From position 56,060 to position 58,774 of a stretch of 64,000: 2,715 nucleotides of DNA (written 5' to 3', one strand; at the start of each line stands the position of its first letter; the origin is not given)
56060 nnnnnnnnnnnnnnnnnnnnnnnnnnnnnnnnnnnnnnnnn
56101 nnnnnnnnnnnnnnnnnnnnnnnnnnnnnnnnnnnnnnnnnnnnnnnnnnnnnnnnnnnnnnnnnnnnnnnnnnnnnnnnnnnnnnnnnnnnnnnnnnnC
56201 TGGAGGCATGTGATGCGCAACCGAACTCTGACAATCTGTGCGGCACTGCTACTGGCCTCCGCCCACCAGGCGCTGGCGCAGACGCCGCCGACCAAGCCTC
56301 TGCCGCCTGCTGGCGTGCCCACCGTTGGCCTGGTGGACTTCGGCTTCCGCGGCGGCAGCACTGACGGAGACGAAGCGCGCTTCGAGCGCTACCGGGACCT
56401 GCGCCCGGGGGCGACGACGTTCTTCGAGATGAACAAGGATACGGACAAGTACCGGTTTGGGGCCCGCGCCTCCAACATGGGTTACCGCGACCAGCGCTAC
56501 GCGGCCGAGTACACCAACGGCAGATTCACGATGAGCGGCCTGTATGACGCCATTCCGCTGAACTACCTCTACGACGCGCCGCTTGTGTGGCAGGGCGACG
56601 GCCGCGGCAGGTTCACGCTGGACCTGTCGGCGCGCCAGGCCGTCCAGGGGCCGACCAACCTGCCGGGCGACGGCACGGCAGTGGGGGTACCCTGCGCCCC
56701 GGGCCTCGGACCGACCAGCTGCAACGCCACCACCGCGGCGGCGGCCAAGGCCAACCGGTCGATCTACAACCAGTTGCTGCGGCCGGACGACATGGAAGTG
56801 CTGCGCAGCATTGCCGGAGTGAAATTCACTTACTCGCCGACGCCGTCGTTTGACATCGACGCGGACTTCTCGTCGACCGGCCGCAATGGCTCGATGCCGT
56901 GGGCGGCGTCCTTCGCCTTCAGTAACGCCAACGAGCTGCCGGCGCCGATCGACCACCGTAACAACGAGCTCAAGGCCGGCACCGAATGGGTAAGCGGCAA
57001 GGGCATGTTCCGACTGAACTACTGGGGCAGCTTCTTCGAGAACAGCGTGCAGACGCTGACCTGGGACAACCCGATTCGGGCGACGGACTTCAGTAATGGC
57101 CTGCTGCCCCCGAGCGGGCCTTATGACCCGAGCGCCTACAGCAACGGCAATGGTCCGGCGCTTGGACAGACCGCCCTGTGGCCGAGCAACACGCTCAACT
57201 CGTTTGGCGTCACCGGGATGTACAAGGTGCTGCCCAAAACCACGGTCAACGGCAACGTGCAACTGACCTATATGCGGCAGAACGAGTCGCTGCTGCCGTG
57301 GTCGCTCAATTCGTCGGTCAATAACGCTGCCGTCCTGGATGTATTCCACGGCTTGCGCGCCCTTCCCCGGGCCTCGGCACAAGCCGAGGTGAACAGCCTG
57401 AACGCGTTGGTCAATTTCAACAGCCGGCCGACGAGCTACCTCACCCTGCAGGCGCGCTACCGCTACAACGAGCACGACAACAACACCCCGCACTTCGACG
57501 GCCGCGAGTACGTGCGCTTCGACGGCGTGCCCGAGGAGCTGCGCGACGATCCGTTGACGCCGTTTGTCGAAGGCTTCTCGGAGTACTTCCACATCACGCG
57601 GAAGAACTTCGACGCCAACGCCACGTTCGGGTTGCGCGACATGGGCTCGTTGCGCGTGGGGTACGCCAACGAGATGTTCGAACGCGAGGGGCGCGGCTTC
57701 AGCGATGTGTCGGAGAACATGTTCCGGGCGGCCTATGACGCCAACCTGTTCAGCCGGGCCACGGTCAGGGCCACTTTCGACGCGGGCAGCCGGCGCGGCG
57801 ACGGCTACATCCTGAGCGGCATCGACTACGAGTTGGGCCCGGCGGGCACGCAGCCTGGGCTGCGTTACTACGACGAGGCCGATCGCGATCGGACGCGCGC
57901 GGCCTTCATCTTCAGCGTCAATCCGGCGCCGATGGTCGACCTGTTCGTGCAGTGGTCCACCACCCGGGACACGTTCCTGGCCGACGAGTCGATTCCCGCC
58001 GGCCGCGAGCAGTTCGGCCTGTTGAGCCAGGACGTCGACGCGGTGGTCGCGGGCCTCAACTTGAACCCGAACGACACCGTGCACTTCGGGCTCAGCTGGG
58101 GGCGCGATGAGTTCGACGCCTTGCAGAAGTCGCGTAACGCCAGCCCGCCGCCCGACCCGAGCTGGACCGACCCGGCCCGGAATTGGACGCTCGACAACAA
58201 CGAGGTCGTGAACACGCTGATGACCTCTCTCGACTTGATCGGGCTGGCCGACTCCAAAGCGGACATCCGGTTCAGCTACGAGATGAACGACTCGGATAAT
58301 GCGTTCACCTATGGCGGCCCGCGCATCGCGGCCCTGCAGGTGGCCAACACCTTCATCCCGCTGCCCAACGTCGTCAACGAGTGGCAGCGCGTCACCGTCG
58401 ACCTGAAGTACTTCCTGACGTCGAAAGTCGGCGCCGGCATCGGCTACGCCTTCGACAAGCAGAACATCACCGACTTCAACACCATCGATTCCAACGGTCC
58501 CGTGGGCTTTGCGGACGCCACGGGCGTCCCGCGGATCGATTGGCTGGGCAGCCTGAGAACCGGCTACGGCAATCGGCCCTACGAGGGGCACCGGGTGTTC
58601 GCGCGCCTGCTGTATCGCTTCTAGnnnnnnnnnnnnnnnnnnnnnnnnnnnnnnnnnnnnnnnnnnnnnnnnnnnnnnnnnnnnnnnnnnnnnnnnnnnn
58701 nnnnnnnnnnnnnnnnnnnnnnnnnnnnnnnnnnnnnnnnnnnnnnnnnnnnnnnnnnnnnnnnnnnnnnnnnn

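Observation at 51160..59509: Multihaem locus joining an MtrA/MtrB-type porin-cytochrome conduit to two different inner-membrane quinol-oxidoreductase-like modules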

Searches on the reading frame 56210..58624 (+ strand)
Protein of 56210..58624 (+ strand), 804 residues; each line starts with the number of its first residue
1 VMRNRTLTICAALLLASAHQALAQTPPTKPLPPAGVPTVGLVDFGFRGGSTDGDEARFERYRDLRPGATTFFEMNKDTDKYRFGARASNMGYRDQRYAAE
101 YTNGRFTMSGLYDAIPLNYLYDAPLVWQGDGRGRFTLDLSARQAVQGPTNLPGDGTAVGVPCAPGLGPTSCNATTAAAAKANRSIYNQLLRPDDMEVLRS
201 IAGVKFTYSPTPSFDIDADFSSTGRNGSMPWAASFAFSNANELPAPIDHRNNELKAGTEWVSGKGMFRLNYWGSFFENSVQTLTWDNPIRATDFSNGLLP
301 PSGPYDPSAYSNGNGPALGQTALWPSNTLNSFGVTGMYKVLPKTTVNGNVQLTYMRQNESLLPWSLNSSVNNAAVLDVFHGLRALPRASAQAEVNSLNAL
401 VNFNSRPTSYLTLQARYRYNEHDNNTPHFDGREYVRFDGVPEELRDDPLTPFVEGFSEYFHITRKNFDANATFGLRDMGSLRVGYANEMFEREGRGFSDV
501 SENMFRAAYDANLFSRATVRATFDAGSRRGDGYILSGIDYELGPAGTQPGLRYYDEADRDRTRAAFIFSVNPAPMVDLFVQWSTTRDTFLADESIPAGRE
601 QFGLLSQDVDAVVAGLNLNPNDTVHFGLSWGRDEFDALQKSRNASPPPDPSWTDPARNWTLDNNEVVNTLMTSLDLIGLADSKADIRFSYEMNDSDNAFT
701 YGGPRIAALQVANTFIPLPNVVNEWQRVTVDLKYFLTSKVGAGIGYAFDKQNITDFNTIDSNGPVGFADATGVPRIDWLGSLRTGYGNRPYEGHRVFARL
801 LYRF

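Call 3: search_protein_families(library=pfam, proteins=[window:56210-58624:+], max_evalue=0.01)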
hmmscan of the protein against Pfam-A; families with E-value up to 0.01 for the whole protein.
window:56210-58624:+ (804 aa): 1 family
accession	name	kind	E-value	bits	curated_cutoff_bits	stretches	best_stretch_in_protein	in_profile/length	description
PF11854.14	MtrB_PioB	-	5.8e-71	240.4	23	1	52-804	3-635/635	Putative outer membrane beta-barrel porin, MtrB/PioB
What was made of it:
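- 56210..58624 (+): g7: MtrB/PioB-family outer-membrane beta-barrel (804 aa) that would sheathe g6. Pfam PF11854 240 bits, full length (call 3).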

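Call 4: search_protein_families(library=ncbifam, proteins=[window:56210-58624:+], max_evalue=0.01)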
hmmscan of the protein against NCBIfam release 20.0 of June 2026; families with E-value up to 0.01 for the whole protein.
window:56210-58624:+ (804 aa): 2 families
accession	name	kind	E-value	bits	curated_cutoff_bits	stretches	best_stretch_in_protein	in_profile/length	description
TIGR03509.1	OMP_MtrB_PioB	subfamily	1.1e-51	176.1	240.05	1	51-802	11-660/662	MtrB/PioB family decaheme-associated outer membrane protein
NF041027.1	GSU2204_Se_pt_1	equivalog_domain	7.8e-10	38.1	350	1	247-523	198-444/580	GSU2204 family CXXCH-containing (seleno)protein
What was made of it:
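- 56210..58624 (+): TIGR03509 176 bits, below the 240 cut-off (call 4).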

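Call 6: find_encoding_contigs(protein=window:56210-58624:+, flank=10000, max_places=6)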
Protein window:56210-58624:+ (804 aa): no gene with exactly this product is on record in the collection.
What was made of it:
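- Tried and rejected: An exact-sequence look-up of the MtrB-like protein found nothing (call 6).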

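Call 7: find_related_loci(query=window:56210-58624:+, collection=genome_contigs, flank=10000)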
Query window:56210-58624:+ (804 aa) in genome_contigs; peptide patterns used: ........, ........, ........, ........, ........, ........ (x = any residue, [..] = any of these).
46 stretches matched a pattern; 9 encode a relative of the query (tblastn E <= 1e-3); 9 distinct loci.
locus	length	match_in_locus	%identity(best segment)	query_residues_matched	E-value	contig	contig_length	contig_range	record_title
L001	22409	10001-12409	89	2-804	0e+0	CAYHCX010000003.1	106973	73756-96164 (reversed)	MAG TPA_asm: uncultured Acidobacterium sp. isolate ERP119702_co1_188 genome assembly, contig: NODE_103_length_106973_cov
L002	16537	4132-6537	76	2-804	0e+0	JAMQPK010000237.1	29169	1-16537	MAG: Vicinamibacterales bacterium isolate CH22 k141_145371, whole genome shotgun sequence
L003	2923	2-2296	73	40-804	0e+0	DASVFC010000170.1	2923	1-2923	MAG TPA_asm: Vicinamibacterales bacterium isolate SMAG_U2079 k141_744106, whole genome shotgun sequence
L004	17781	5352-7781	67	2-804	0e+0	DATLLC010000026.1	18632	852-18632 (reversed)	MAG TPA_asm: Vicinamibacterales bacterium isolate SMAG_U13738 k141_3176697, whole genome shotgun sequence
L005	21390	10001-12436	65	2-804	0e+0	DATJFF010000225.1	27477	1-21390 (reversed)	MAG TPA_asm: Vicinamibacterales bacterium isolate SMAG_U15452 k141_6791596, whole genome shotgun sequence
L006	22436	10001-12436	65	2-804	0e+0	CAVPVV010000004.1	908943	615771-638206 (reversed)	MAG: uncultured Acidobacteriota bacterium isolate MFD00392.bin.1.354 genome assembly, contig: contig_8971, whole genome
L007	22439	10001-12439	64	1-804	0e+0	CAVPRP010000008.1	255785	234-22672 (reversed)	MAG: uncultured Acidobacteriota bacterium isolate MFD00392.bin.2.132 genome assembly, contig: contig_55679, whole genome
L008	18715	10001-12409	78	2-804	0e+0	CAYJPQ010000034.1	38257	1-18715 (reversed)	MAG TPA_asm: uncultured Bifidobacteriaceae bacterium isolate ERP124720_co1_137 genome assembly, contig: NODE_1459_length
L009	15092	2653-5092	65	1-804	0e+0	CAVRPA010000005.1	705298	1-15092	MAG: uncultured Acidobacteriota bacterium isolate MFD03066.bin.2.161 genome assembly, contig: contig_18339, whole genome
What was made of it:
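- Tried and rejected: Taxonomy rests on relatives at up to 89% identity (call 7).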

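Call 25: search_solved_structures(query=window:56210-58624:+, max_evalue=1, show_alignments=1)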
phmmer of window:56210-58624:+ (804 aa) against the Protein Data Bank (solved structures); distinct sequences matched with E-value up to 1: 12.
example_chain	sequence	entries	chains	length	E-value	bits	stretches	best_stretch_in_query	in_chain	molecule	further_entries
6r2q_B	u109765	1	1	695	3.1e-05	25.4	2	188-292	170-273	Uncharacterized protein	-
1rxk_A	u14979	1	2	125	0.26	12.5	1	281-335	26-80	Streptavidin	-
1tmc_A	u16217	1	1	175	0.38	11.9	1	428-488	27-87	CLASS I HISTOCOMPATIBILITY ANTIGEN (HLA-AW68)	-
9o55_A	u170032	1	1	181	0.48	11.6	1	428-489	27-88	MHC class I antigen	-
4hx1_A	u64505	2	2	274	0.79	10.8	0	428-488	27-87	MHC class I antigen | HLA class I histocompatibility antigen, A-68 alpha chain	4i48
1hsb_A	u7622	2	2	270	0.79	10.8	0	428-488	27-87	MHC class I antigen | CLASS I HISTOCOMPATIBILITY ANTIGEN (HLA-Aw68)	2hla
4hwz_A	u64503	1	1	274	0.82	10.8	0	428-488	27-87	HLA class I histocompatibility antigen, A-68 alpha chain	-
6ei2_A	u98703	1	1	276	0.82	10.8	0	428-488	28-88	HLA class I histocompatibility antigen, A-68 alpha chain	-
6pbh_A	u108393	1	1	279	0.84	10.8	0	428-488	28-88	HLA class I histocompatibility antigen, A-68 alpha chain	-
7tlt_A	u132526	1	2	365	0.96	10.6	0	428-488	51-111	HLA class I histocompatibility antigen, A alpha chain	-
9xjd_B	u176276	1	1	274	1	10.5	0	428-488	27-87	MHC class I antigen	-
4mj5_A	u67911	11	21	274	1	10.5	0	428-488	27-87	HLA class I histocompatibility antigen, A-11 alpha chain | MHC class I antigen | HLA-A antigen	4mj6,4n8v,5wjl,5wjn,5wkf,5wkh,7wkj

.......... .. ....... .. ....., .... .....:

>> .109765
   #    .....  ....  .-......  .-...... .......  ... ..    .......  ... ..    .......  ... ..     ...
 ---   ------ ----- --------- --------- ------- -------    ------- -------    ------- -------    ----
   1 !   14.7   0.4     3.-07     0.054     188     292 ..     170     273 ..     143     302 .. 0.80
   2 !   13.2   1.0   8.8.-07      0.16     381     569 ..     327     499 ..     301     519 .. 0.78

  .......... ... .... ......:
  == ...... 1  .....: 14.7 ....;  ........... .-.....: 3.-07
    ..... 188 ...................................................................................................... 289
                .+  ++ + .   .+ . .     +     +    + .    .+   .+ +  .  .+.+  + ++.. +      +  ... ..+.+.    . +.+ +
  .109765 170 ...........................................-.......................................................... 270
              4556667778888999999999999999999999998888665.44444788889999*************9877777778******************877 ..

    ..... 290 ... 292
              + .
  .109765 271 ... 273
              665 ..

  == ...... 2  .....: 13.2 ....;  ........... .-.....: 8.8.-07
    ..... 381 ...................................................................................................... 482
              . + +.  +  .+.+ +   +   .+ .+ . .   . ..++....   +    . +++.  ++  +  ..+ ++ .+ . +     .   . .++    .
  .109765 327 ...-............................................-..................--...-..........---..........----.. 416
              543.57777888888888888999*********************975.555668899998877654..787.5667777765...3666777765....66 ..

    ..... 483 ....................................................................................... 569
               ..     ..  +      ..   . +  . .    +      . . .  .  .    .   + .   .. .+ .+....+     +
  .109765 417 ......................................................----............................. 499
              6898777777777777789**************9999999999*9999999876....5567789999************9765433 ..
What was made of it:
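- On MtrB/PioB outer-membrane barrel: Phmmer to solved MtrB gives only E=3e-5 (call 25).
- Closest known: Shewanella MtrCAB. Different: The porin is about 100 residues longer and only weakly similar in sequence (call 25).
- Porin cut-off. g7 falls below the NCBIfam cut-off for MtrB/PioB, and phmmer similarity to solved MtrB is weak (E=3e-5, call 25).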

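Call 57: find_homologous_proteins(query=window:56210-58624:+, max_evalue=0.001)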
Query window:56210-58624:+ (804 aa): 904 proteins with E <= 0.001 among 8000 candidates; the best 120 are listed.
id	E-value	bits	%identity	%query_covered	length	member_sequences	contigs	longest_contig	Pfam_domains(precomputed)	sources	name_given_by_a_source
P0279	0.0e+0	1682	89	100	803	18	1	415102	PF11854.15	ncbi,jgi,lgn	ncbi:MAG: MtrB/PioB family outer membrane beta-barrel protein [Vicinamibacterales bacterium]|jgi:Mtr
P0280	0.0e+0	1642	86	100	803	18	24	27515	PF11854.15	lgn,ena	-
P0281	0.0e+0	1606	85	100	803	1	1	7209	PF11854.15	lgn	-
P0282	0.0e+0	1600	84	100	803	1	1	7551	PF11854.15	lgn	-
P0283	0.0e+0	1598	85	100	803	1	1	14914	PF11854.15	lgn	-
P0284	0.0e+0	1596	84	100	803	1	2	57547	PF11854.15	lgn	-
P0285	0.0e+0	1593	85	100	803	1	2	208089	PF11854.15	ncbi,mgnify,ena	mgnify:CR=1 FL=1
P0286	0.0e+0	1587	84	100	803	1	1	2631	PF11854.15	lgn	-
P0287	0.0e+0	1581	83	100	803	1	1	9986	PF11854.15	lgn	-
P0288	0.0e+0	1568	82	100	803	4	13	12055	PF11854.15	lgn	-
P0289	0.0e+0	1565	83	100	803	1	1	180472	PF11854.15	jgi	jgi:MtrB/PioB family decaheme-associated outer membrane protein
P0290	0.0e+0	1556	82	100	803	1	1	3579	PF11854.15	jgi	-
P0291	0.0e+0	1532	81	100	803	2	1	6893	PF11854.15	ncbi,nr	ncbi:MAG: MtrB/PioB family outer membrane beta-barrel protein [Acidobacteriota bacterium]|nr:MtrB/Pi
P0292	0.0e+0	1476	77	100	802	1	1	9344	PF11854.15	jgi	-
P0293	0.0e+0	1473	77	100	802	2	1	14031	PF11854.15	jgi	-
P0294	0.0e+0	1472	78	100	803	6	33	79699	PF11854.15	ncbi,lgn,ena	-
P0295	0.0e+0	1457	78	97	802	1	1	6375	PF11854.15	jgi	jgi:MtrB/PioB family decaheme-associated outer membrane protein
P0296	0.0e+0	1456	77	100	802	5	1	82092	PF11854.15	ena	-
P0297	0.0e+0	1455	77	100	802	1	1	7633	PF11854.15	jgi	jgi:MtrB/PioB family decaheme-associated outer membrane protein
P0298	0.0e+0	1447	77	100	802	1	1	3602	PF11854.15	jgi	jgi:MtrB/PioB family decaheme-associated outer membrane protein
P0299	0.0e+0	1441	76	100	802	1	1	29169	PF11854.15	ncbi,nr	ncbi:MAG: MtrB/PioB family outer membrane beta-barrel protein [Vicinamibacterales bacterium]|nr:MtrB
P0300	0.0e+0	1421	75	100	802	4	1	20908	PF11854.15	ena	-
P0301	0.0e+0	1415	75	100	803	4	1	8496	PF11854.15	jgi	jgi:MtrB/PioB family decaheme-associated outer membrane protein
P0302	0.0e+0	1414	75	100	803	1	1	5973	PF11854.15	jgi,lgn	jgi:MtrB/PioB family decaheme-associated outer membrane protein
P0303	0.0e+0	1399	74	100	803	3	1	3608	PF11854.15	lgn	-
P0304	0.0e+0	1398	74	100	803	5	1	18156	PF11854.15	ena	-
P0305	0.0e+0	1398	75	100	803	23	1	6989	PF11854.15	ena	-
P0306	0.0e+0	1392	75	98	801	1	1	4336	PF11854.15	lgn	-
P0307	0.0e+0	1392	76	94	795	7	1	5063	PF11854.15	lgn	-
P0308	0.0e+0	1390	73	100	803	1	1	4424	PF11854.15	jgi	jgi:MtrB/PioB family decaheme-associated outer membrane protein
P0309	0.0e+0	1388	73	100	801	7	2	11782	PF11854.15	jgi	jgi:Putative outer membrane beta-barrel porin, MtrB/PioB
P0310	0.0e+0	1387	74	100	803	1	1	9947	PF11854.15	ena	-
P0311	0.0e+0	1384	73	100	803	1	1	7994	PF11854.15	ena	-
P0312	0.0e+0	1384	73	100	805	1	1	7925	PF11854.15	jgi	jgi:MtrB/PioB family decaheme-associated outer membrane protein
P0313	0.0e+0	1383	73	100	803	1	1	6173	PF11854.15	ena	-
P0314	0.0e+0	1382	73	100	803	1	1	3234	PF11854.15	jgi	jgi:MtrB/PioB family decaheme-associated outer membrane protein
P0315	0.0e+0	1381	73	100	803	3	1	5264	PF11854.15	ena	-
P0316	0.0e+0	1381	73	100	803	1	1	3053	PF11854.15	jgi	jgi:MtrB/PioB family decaheme-associated outer membrane protein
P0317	0.0e+0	1380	73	100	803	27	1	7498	PF11854.15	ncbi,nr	ncbi:MAG TPA: MtrB/PioB family outer membrane beta-barrel protein [Vicinamibacterales bacterium]|nr:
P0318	0.0e+0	1380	72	100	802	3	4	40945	PF11854.15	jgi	jgi:MtrB/PioB family decaheme-associated outer membrane protein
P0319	0.0e+0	1378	72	100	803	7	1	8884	PF11854.15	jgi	jgi:MtrB/PioB family decaheme-associated outer membrane protein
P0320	0.0e+0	1374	73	100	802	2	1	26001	PF11854.15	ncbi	-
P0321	0.0e+0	1372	72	100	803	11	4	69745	PF11854.15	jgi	jgi:MtrB/PioB family decaheme-associated outer membrane protein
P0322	0.0e+0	1372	73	100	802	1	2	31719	PF11854.15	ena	-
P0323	0.0e+0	1371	72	100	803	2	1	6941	PF11854.15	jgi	jgi:hypothetical protein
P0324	0.0e+0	1370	73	100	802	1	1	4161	PF11854.15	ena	-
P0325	0.0e+0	1368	72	100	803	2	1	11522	PF11854.15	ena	-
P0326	0.0e+0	1365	72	100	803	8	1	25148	PF11854.15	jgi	jgi:MtrB/PioB family decaheme-associated outer membrane protein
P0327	0.0e+0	1363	73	100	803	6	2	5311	PF11854.15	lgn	-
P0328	0.0e+0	1360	72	100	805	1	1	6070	PF11854.15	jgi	jgi:MtrB/PioB family decaheme-associated outer membrane protein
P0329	0.0e+0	1357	71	100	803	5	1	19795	PF11854.15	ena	-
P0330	0.0e+0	1348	71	100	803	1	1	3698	PF11854.15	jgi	jgi:hypothetical protein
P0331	0.0e+0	1347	72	98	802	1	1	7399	PF11854.15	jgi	jgi:MtrB/PioB family decaheme-associated outer membrane protein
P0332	0.0e+0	1340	71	99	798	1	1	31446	PF11854.15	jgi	jgi:MtrB/PioB family decaheme-associated outer membrane protein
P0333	0.0e+0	1334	72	98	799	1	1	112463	PF11854.15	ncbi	ncbi:MAG: MtrB/PioB family outer membrane beta-barrel protein [Vicinamibacterales bacterium]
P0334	0.0e+0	1331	71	100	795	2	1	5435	PF11854.15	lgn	-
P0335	0.0e+0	1331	70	100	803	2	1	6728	PF11854.15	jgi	jgi:hypothetical protein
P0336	0.0e+0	1330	70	100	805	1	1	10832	PF11854.15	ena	-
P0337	0.0e+0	1330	71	100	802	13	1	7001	PF11854.15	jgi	jgi:MtrB/PioB family decaheme-associated outer membrane protein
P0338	0.0e+0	1330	71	98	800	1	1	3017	PF11854.15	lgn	-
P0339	0.0e+0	1329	71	100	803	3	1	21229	PF11854.15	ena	-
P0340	0.0e+0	1328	72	100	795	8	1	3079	PF11854.15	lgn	-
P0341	0.0e+0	1322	71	100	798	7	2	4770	PF11854.15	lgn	-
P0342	0.0e+0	1321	71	97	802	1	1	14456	PF11854.15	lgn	-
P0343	0.0e+0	1320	70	100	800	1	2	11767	PF11854.15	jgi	jgi:MtrB/PioB family decaheme-associated outer membrane protein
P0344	0.0e+0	1318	71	100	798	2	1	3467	PF11854.15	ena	-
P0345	0.0e+0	1318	70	100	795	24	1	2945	PF11854.15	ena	-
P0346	0.0e+0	1317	70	100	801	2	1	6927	PF11854.15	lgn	-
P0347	0.0e+0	1315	71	100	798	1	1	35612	PF11854.15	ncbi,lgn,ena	-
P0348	0.0e+0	1313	71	100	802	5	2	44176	PF11854.15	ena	-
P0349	0.0e+0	1313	71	98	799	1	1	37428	PF11854.15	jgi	jgi:MtrB/PioB family decaheme-associated outer membrane protein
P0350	0.0e+0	1313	70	100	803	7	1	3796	PF11854.15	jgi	jgi:MtrB/PioB family decaheme-associated outer membrane protein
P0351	0.0e+0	1312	70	100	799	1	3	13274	PF11854.15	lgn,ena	-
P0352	0.0e+0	1311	70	100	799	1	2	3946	PF11854.15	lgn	-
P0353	0.0e+0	1309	70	100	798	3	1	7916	PF11854.15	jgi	-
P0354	0.0e+0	1308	70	100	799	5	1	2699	PF11854.15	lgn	-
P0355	0.0e+0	1305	71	99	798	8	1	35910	PF11854.15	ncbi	-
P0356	0.0e+0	1304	69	100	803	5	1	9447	PF11854.15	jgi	jgi:hypothetical protein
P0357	0.0e+0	1302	70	100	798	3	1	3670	PF11854.15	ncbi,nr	ncbi:MAG: MtrB/PioB family outer membrane beta-barrel protein [Acidobacteria bacterium]|nr:MtrB/PioB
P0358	0.0e+0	1301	68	100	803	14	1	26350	PF11854.15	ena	-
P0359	0.0e+0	1300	71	97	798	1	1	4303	PF11854.15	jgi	jgi:MtrB/PioB family decaheme-associated outer membrane protein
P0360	0.0e+0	1296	70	100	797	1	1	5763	PF11854.15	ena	-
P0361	0.0e+0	1295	70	100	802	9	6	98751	PF11854.15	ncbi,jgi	-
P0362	0.0e+0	1294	71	100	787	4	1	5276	PF11854.15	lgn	-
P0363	0.0e+0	1294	69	100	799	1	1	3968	PF11854.15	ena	-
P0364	0.0e+0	1294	70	98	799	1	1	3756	PF11854.15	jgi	-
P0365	0.0e+0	1292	70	100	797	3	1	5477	PF11854.15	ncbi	-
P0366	0.0e+0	1283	69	100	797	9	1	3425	PF11854.15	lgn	-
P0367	0.0e+0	1282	69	100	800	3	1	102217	PF11854.15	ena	-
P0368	0.0e+0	1282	70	97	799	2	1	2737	PF11854.15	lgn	-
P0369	0.0e+0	1281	69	100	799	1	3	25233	PF11854.15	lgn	-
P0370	0.0e+0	1278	68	100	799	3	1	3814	PF11854.15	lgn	-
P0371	0.0e+0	1277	70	100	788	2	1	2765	PF11854.15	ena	-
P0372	0.0e+0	1277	69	100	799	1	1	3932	PF11854.15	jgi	jgi:MtrB/PioB family decaheme-associated outer membrane protein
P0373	0.0e+0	1277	69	100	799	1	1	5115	PF11854.15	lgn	-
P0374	0.0e+0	1275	68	100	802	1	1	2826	PF13609.13,PF11854.15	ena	-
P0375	0.0e+0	1274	68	100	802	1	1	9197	PF13609.13,PF11854.15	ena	-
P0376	0.0e+0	1271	69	100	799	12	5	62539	PF11854.15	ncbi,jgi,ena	jgi:MtrB/PioB family decaheme-associated outer membrane protein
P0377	0.0e+0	1270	69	99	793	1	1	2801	PF13609.13,PF11854.15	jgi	jgi:MtrB/PioB family decaheme-associated outer membrane protein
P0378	0.0e+0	1269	69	97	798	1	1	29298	PF11854.15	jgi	-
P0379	0.0e+0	1268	69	100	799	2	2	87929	PF11854.15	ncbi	ncbi:MAG: MtrB/PioB family outer membrane beta-barrel protein [Vicinamibacterales bacterium]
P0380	0.0e+0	1257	68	100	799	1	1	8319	PF11854.15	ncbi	-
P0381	0.0e+0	1257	68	100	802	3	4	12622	PF11854.15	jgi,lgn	-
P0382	0.0e+0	1250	68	95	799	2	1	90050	PF11854.15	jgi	jgi:MtrB/PioB family decaheme-associated outer membrane protein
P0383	0.0e+0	1250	67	100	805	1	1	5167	PF11854.15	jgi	jgi:MtrB/PioB family decaheme-associated outer membrane protein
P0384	0.0e+0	1239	68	97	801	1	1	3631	PF11854.15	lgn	-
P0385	0.0e+0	1239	68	96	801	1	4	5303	PF11854.15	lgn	-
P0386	0.0e+0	1231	67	100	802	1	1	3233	PF11854.15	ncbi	-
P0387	0.0e+0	1230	67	100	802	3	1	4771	PF13609.13,PF11854.15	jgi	jgi:MtrB/PioB family decaheme-associated outer membrane protein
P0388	0.0e+0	1230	67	100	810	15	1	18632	PF11854.15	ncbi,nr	ncbi:MAG TPA: MtrB/PioB family outer membrane beta-barrel protein [Vicinamibacterales bacterium]|nr:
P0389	0.0e+0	1226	67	100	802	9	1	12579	PF11854.15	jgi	jgi:MtrB/PioB family decaheme-associated outer membrane protein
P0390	0.0e+0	1216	67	97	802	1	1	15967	PF11854.15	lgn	-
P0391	0.0e+0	1209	65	100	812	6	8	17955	PF11854.15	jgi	jgi:MtrB/PioB family decaheme-associated outer membrane protein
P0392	0.0e+0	1204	65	100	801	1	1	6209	PF11854.15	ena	-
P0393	0.0e+0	1198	64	100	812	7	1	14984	PF11854.15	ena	-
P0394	0.0e+0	1193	64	100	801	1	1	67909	PF11854.15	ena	-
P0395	0.0e+0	1191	65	100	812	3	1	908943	PF11854.15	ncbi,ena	-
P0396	0.0e+0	1182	64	100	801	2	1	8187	PF11854.15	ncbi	-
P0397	0.0e+0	1170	64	96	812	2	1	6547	PF13609.13,PF11854.15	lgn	-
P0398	0.0e+0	1165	64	97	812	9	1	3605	PF11854.15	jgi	-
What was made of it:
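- On MtrB/PioB outer-membrane barrel: Relatives are named 'MtrB/PioB family' by NCBI and JGI (call 57).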
